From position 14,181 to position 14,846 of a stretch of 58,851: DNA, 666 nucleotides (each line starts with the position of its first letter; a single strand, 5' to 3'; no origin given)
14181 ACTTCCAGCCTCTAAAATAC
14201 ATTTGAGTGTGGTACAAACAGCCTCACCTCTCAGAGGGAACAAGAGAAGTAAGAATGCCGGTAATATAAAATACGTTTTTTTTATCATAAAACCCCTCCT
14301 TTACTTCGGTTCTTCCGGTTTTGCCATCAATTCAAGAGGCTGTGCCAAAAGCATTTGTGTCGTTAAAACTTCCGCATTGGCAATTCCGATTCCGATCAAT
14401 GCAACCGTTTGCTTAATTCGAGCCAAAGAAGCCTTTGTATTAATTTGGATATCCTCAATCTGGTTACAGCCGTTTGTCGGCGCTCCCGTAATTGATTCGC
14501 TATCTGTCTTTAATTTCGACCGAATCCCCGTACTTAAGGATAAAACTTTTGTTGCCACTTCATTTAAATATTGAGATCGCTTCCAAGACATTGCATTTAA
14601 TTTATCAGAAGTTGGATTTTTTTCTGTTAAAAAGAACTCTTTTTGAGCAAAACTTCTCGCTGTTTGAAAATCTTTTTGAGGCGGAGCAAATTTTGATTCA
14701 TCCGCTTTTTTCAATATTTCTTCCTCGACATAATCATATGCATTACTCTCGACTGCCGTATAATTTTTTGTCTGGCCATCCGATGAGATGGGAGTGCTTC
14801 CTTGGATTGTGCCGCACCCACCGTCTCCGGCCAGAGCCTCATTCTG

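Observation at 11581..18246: Six-gene block of secreted, repeat or low-complexity proteins co-oriented and translationally coupled with the vir genes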

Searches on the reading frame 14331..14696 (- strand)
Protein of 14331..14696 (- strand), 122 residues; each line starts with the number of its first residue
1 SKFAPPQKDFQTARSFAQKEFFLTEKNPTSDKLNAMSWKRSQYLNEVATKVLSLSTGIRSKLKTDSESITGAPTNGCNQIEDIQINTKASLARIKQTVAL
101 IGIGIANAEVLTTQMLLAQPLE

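Call 48: find_homologous_proteins(query=A5, max_evalue=0.001)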
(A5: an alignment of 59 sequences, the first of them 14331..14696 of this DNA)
Query A5 (59 sequences) (122 aa, profile of the alignment): 9 proteins with E <= 0.001 among 3768 candidates.
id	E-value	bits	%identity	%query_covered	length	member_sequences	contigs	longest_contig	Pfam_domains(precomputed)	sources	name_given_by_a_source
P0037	2.0e-19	88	-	-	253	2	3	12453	-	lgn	-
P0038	2.1e-19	88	-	-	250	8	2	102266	-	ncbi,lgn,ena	-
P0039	1.9e-18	84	-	-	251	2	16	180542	-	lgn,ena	-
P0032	2.2e-18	84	-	-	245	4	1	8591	-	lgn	-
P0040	3.3e-18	84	-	-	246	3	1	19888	-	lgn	-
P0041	5.3e-18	83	-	-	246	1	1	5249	-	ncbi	-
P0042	3.7e-17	80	-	-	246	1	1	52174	-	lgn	-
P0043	3.9e-16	77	-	-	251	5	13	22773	-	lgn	-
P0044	3.2e-12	64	38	16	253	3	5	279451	-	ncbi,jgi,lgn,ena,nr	ncbi:MAG: hypothetical protein IJY92_05215 [Alphaproteobacteria bacterium]|nr:hypothetical protein [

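Call 91: find_encoding_contigs(protein=P0044, flank=10000, max_places=2)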
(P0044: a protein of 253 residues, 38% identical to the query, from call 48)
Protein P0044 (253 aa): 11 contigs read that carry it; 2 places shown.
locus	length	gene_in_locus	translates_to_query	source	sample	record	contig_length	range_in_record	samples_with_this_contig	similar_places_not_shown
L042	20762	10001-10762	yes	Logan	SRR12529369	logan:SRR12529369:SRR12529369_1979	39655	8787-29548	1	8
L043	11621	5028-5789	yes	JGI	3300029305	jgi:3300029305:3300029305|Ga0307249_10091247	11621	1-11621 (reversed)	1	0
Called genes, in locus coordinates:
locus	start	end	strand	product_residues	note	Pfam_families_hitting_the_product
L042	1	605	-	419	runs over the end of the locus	PF01595:CNNM, PF00571:CBS (weak), PF03471:CorC_HlyC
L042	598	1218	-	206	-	PF13238:AAA_18 (weak), PF01202:SKI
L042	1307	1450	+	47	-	-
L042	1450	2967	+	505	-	-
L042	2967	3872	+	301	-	PF02899:Phage_int_SAM_1, PF13495:Phage_int_SAM_4, PF00589:Phage_integrase, PF22823:MrpR_C_cat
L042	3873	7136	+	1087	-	PF03739:LptF_LptG, PF03968:LptD_N (faint), PF04453:LptD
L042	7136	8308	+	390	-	PF13623:SurA_N_2, PF13624:SurA_N_3, PF09312:SurA_N, PF13145:Rotamase_2, PF00639:Rotamase, PF13616:Rotamase_3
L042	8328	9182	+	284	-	PF00763:THF_DHG_CYH, PF02882:THF_DHG_CYH_C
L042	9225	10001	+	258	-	PF07195:FliD_C (weak)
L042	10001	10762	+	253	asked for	-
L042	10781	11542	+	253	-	-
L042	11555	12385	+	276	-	-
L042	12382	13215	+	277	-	-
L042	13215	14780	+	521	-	-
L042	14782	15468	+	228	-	PF04335:VirB8 (weak)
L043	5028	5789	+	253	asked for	-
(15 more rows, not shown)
